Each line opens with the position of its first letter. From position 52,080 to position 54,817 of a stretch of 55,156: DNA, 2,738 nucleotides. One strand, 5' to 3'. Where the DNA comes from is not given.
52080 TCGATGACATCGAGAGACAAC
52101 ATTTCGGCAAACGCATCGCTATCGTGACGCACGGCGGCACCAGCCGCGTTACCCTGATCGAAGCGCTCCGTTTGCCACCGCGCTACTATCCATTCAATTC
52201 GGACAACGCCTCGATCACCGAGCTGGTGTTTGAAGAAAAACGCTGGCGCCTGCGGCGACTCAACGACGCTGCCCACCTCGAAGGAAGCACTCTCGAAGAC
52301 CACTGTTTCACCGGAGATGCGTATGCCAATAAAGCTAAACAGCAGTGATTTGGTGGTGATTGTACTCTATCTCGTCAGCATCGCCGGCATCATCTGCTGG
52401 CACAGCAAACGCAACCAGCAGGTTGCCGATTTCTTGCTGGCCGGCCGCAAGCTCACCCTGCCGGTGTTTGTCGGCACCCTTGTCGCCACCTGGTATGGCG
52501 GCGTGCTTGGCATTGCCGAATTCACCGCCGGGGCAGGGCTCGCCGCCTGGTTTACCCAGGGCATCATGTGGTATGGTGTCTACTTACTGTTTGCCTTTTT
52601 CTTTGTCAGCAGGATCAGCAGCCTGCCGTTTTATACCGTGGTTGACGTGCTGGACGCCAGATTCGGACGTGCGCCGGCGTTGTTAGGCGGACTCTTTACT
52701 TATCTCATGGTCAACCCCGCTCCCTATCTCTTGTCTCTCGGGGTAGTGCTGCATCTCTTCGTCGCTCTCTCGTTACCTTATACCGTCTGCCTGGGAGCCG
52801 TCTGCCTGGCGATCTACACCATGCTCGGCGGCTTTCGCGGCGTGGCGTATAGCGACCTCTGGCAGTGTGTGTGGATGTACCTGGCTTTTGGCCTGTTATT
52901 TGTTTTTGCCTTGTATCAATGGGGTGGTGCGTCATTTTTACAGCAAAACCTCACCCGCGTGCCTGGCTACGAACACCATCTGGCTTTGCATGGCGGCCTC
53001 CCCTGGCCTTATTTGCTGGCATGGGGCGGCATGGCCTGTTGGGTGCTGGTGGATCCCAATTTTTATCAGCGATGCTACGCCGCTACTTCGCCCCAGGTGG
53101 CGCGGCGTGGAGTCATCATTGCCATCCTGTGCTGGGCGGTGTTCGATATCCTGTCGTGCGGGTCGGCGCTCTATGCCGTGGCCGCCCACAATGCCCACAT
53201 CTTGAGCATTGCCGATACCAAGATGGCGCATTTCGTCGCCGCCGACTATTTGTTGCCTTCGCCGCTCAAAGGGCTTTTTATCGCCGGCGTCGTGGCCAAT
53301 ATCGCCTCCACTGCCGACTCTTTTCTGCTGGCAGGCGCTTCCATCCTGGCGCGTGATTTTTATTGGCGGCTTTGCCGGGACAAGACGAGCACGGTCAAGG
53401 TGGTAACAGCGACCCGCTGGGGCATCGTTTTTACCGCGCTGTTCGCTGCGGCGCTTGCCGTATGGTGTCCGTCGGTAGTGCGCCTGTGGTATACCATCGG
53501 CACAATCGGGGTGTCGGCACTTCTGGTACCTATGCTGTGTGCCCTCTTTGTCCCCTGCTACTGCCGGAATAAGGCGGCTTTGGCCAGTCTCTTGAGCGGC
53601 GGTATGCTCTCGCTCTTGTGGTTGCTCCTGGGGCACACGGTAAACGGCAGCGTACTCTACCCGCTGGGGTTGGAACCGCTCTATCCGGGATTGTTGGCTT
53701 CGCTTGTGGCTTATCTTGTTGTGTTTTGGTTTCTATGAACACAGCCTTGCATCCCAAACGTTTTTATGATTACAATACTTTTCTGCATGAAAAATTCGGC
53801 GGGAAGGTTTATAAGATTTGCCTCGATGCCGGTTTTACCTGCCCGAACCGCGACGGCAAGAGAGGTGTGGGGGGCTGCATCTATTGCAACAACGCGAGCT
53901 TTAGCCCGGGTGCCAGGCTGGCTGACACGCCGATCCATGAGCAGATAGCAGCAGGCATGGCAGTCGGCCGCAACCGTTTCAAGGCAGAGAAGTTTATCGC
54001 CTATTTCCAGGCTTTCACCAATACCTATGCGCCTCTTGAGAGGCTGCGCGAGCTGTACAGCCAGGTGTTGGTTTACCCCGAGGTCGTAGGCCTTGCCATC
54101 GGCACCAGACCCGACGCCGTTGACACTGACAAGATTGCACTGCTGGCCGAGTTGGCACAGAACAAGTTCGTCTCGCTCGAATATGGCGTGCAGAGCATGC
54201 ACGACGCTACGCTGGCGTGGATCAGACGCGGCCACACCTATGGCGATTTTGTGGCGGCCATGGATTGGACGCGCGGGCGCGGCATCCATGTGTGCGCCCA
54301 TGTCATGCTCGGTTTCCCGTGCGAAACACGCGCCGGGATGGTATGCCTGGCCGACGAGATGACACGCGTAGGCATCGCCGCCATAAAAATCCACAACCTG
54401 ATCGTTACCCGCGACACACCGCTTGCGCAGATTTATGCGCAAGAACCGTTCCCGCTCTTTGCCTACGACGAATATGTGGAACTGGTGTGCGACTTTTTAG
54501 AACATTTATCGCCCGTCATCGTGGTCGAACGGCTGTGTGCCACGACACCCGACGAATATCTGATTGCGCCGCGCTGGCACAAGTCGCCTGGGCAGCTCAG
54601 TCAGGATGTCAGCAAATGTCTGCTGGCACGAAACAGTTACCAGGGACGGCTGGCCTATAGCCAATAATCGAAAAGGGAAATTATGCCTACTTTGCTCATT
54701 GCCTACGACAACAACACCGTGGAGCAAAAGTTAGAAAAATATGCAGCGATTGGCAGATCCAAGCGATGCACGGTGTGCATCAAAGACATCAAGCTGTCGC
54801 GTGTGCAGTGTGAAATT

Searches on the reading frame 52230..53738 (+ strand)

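Call 24: search_protein_families(library=pfam, proteins=[window:52230-53738:+], max_evalue=0.001)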
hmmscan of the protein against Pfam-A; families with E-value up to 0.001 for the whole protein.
window:52230-53738:+ (502 aa): 1 family
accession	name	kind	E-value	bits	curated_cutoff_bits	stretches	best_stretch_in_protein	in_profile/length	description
PF00474.23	SSF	-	1.5e-26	93.6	22.8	1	68-457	1-406/406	Sodium:solute symporter family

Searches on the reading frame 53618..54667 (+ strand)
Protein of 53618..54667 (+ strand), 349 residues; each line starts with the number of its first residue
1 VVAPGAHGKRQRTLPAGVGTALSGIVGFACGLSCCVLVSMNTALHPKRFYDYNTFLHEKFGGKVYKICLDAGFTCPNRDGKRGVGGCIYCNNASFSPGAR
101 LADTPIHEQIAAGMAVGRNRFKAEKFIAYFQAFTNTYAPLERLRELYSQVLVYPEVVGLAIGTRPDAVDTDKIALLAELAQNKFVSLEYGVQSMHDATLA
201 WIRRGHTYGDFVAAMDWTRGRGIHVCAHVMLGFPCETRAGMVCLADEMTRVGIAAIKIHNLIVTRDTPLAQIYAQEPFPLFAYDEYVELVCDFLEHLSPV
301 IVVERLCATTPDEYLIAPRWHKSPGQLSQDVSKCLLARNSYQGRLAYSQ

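Call 24: search_protein_families(library=pfam, proteins=[window:53618-54667:+], max_evalue=0.001)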
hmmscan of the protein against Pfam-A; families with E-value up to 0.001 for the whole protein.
window:53618-54667:+ (349 aa): 2 families
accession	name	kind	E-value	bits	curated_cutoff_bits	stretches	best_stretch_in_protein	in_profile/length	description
PF16199.10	Radical_SAM_C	-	1.8e-22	79.6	31.9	1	254-327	2-76/85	Radical_SAM C-terminal domain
PF04055.27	Radical_SAM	-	4.6e-14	53.4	29.5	1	85-239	9-157/166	Radical SAM superfamily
